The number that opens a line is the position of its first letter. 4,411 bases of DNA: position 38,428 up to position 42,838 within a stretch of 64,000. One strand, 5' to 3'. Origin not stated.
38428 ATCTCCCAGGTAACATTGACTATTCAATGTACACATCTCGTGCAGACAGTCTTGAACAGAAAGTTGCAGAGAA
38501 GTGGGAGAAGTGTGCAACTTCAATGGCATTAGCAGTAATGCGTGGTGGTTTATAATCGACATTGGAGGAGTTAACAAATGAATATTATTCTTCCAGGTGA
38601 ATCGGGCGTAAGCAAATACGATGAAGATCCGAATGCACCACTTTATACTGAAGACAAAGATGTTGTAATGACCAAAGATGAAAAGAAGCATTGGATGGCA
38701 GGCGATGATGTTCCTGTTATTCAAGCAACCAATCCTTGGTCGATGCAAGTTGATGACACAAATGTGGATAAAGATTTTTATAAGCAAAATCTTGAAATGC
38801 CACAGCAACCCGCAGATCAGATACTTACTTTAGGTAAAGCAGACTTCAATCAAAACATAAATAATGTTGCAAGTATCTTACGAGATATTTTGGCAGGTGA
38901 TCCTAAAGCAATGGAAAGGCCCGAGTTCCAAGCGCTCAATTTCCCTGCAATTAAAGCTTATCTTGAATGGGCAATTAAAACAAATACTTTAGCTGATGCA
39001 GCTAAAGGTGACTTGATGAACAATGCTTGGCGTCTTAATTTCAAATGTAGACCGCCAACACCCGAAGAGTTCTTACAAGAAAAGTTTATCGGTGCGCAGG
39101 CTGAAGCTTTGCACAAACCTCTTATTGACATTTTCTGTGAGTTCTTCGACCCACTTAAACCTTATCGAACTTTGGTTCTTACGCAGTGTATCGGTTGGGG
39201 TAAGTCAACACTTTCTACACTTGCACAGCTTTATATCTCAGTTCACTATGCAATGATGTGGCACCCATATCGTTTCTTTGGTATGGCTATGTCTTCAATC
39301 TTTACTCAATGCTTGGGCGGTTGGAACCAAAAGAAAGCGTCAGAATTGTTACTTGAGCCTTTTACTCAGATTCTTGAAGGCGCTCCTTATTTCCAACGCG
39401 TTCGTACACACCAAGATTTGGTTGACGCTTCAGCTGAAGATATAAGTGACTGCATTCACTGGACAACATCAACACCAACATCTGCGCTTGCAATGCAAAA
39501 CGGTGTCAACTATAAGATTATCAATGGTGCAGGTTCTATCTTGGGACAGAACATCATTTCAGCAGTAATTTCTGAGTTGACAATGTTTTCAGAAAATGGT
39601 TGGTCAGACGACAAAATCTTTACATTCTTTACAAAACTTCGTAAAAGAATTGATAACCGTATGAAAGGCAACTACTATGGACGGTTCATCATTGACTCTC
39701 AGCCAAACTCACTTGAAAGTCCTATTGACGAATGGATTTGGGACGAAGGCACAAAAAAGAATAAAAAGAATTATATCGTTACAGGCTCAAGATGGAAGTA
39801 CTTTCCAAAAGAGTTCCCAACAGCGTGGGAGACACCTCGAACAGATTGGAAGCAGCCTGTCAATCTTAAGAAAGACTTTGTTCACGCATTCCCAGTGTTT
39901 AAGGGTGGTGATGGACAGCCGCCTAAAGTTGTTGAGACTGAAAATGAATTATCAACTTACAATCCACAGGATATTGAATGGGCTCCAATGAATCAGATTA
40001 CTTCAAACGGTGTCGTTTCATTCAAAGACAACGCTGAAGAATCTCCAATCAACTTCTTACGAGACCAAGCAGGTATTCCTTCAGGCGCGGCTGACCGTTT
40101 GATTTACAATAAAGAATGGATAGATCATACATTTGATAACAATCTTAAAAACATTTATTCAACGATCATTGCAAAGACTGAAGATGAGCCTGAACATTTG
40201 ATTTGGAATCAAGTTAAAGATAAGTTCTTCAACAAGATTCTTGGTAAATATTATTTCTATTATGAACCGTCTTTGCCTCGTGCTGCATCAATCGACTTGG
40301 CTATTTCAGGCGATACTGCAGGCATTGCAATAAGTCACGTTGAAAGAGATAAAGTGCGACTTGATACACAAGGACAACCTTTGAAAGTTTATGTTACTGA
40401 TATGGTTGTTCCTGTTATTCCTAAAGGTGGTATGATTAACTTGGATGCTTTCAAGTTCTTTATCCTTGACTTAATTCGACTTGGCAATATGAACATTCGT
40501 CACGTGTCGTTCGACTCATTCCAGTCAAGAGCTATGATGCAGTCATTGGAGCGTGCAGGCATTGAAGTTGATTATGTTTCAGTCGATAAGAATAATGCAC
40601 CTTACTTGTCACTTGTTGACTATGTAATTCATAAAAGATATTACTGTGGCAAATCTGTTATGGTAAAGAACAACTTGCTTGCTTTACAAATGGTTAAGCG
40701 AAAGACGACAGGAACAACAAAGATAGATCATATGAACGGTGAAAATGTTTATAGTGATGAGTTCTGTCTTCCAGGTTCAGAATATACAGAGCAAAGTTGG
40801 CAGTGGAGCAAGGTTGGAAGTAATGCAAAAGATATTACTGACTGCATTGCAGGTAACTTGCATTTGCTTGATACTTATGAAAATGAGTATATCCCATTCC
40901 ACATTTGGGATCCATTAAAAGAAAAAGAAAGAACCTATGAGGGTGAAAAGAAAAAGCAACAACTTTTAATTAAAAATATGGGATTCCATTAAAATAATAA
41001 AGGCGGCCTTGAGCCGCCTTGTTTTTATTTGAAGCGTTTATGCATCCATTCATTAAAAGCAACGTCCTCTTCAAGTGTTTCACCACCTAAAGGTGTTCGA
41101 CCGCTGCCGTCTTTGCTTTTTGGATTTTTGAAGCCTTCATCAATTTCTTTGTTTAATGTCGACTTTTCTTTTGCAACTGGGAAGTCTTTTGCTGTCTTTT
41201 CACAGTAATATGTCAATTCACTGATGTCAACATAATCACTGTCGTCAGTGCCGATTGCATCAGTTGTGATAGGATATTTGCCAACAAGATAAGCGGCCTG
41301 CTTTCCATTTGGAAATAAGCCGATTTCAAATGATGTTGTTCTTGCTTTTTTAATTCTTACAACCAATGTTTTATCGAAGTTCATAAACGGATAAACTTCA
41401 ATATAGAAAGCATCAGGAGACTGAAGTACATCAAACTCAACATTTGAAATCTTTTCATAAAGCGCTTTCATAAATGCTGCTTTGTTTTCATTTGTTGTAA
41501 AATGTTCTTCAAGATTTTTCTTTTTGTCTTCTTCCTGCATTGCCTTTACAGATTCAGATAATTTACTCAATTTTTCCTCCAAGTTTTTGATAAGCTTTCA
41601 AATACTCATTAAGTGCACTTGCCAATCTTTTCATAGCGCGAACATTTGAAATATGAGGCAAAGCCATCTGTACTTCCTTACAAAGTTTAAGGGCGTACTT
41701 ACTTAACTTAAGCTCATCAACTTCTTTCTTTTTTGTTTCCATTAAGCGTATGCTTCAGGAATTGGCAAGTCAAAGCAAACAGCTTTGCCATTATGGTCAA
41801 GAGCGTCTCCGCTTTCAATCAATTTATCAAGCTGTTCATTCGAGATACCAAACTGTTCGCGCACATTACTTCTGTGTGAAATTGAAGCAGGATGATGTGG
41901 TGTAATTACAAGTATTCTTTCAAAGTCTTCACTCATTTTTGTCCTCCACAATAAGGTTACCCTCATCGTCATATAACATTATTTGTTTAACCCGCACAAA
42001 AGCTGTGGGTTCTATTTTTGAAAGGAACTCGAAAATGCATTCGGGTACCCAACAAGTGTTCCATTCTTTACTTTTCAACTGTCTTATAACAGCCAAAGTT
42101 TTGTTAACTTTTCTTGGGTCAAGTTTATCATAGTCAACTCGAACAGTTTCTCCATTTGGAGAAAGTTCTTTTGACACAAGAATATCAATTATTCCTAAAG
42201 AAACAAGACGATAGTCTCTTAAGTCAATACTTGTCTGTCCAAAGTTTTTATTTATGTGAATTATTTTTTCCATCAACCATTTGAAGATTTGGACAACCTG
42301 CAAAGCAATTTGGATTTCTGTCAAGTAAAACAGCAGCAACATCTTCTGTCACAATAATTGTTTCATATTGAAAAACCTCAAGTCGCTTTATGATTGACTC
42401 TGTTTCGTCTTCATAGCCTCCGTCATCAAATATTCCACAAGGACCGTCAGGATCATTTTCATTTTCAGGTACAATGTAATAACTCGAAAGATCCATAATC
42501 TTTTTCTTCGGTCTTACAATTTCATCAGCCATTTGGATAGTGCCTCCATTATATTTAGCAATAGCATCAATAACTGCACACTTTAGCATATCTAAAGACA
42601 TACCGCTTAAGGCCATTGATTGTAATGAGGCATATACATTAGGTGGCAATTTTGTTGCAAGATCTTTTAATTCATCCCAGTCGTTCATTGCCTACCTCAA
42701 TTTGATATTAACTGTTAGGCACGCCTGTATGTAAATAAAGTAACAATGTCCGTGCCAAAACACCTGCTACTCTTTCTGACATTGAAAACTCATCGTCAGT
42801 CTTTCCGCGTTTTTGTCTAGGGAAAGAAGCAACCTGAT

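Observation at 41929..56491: Seven dissimilar proteins share one ~45-aa C-terminal module (helix-strand-helix-PxxFxG-strand)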

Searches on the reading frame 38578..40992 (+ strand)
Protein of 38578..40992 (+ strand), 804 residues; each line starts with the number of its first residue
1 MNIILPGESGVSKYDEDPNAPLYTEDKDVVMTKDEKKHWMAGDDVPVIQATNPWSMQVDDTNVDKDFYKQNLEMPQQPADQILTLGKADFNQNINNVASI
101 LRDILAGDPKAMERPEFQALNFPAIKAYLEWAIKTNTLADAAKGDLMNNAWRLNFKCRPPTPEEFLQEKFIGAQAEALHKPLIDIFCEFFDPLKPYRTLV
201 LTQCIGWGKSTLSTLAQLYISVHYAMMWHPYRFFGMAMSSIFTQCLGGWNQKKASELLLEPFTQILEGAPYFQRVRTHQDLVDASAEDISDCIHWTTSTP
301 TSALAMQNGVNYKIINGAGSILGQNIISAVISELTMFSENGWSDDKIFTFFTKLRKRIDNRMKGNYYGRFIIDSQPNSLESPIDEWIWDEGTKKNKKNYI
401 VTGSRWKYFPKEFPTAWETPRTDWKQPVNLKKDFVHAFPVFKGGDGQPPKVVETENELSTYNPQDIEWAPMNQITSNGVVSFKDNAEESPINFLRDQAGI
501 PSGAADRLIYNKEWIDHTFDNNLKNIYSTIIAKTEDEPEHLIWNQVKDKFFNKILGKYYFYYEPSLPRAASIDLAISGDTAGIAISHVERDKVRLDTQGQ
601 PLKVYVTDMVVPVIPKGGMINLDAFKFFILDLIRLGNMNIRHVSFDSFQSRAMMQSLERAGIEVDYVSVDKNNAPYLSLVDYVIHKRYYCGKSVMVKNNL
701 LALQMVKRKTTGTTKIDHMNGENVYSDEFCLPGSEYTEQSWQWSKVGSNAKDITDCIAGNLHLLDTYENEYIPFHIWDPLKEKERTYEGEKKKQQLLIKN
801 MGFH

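Call 5: search_dna_similar(query=window:38578-40992:+, collection=phages, mode=protein, max_rows=15)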
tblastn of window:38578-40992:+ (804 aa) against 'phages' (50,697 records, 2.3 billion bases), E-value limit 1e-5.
Records with a match: 206; places in all: 206; records where one place covers at least 80% of the query: 10.
Best place of each record, by identity: <60% 206.
By first word of the organism name: Gordonia 105; Vibrio 34; Rhizobium 12; Pseudomonas 12; Maribacter 8; Rhodococcus 6; Tsukamurella 6; Rhodobacter 5; Stenotrophomonas 4; Streptomyces 4; and 9 more.
By host as written in the record: Gordonia terrae 3612 81; Maribacter forsetii DSM18668 8; Gordonia sp. 7; - 5; Vibrio parahaemolyticus 5; Rhodobacter capsulatus YW1 5; Gordonia rubripertincta NRRL B-16540 5; Pseudomonas aeruginosa 5; and 59 more.
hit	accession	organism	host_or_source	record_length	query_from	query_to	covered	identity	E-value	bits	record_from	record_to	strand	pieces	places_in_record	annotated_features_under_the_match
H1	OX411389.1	Vibrio phage vB_VpaS_sm030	-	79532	102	751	81%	24.3%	1e-24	117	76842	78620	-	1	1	terminase large subunit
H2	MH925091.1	Vibrio phage ValSw4_1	Vibrio alginolyticus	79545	102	751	81%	24.3%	1e-24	117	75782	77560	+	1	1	hypothetical protein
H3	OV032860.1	Vibrio phage vB_VpaS_sm030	-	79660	102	751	81%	24.3%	1e-24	117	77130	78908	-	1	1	terminase large subunit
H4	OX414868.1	Vibrio phage vB_VpaS_sm030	-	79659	102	751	81%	24.3%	1e-24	117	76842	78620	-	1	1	terminase large subunit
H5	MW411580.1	Vibrio phage vB_VpaS_VP-RY-9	Vibrio parahaemolyticus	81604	102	751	81%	24.3%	1e-24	117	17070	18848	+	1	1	terminase large subunit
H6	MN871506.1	Vibrio phage VspDsh_2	V.alginolyticus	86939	102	751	81%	24.3%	1e-24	117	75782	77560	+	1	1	record has no annotation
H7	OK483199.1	Vibrio phage vB_ValS_VA-RY-4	Vibrio alginolyticus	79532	102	751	81%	24.1%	3e-24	115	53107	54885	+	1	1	terminase large subunit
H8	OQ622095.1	Vibrio phage 13VO501A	Vibrio owensii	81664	102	751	81%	24.1%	3e-24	115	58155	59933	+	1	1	hypothetical protein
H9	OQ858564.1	Vibrio phage CAU_VPP01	Vibrio parahaemolyticus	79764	102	751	81%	24.1%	3e-24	115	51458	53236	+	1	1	terminase large subunit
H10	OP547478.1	Vibrio phage 29Fa.3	Vibrio parahaemolyticus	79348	102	751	81%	23.9%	5e-24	115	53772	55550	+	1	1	hypothetical protein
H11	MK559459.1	Vibrio phage vB_VcaS_HC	Vibrio campbellii 20150730018-1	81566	92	721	78%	24.5%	1e-23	113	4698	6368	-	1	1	terminase large subunit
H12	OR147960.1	Vibrio phage vB_VhaS_R21Y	Vibrio harveyi BVH1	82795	92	721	78%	24.5%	1e-23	113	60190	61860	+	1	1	terminase large subunit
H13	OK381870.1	Vibrio phage D4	Vibrio harveyi strain VH2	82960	92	721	78%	24.5%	1e-23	113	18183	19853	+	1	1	terminase large subunit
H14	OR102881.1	Vibrio phage vB_VhaS-MS03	Vibrio harveyi KCTC12724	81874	92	721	78%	24.5%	2e-23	113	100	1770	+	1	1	terminase large subunit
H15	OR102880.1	Vibrio phage vB_VhaS-MS01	Vibrio harveyi KCTC12724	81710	92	721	78%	24.3%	1e-22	110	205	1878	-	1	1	terminase large subunit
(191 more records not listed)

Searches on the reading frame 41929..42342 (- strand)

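Call 3: search_protein_families(library=pfam, proteins=[window:41929-42342:-], max_evalue=1)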
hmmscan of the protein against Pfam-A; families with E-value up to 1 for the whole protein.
window:41929-42342:- (137 aa): 1 family
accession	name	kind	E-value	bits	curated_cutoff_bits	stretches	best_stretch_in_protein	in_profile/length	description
PF23363.1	DUF7089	-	0.09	12.6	27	1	67-111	27-71/258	Family of unknown function (DUF7089)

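Call 4: search_protein_families(library=phrogs, proteins=[window:41929-42342:-], max_evalue=0.1)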
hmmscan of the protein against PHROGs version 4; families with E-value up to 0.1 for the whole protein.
window:41929-42342:- (137 aa): 1 family
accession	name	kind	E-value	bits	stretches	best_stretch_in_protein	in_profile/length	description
phrog_38455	-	unknown function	0.033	15.2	1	18-91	50-123/145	-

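Call 67: search_protein_families(library=ncbifam, proteins=[window:41929-42342:-], max_evalue=0.1)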
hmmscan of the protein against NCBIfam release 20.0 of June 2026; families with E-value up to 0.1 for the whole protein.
window:41929-42342:- (137 aa): 0 families

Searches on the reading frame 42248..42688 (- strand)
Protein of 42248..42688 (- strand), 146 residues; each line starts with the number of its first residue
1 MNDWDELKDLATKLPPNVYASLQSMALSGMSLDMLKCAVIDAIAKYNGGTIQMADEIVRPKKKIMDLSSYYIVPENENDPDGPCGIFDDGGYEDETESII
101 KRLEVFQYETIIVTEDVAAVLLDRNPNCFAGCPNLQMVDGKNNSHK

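Call 3: search_protein_families(library=pfam, proteins=[window:42248-42688:-], max_evalue=1)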
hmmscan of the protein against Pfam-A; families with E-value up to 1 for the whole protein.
window:42248-42688:- (146 aa): 1 family
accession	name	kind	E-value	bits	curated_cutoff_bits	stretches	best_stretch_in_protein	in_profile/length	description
PF13713.11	BRX_N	-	0.0051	16.9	24.5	1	6-22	19-35/37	Transcription factor BRX N-terminal domain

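Call 4: search_protein_families(library=phrogs, proteins=[window:42248-42688:-], max_evalue=0.1)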
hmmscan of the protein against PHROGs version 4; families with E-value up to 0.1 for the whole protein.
window:42248-42688:- (146 aa): 0 families

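Call 52: search_dna_similar(query=window:42248-42688:-, collection=phages, mode=protein, max_evalue=1, max_rows=10)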
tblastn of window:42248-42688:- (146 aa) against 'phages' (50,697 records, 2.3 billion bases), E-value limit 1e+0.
No match.

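Call 67: search_protein_families(library=ncbifam, proteins=[window:42248-42688:-], max_evalue=0.1)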
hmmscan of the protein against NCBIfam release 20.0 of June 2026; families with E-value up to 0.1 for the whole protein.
window:42248-42688:- (146 aa): 0 families
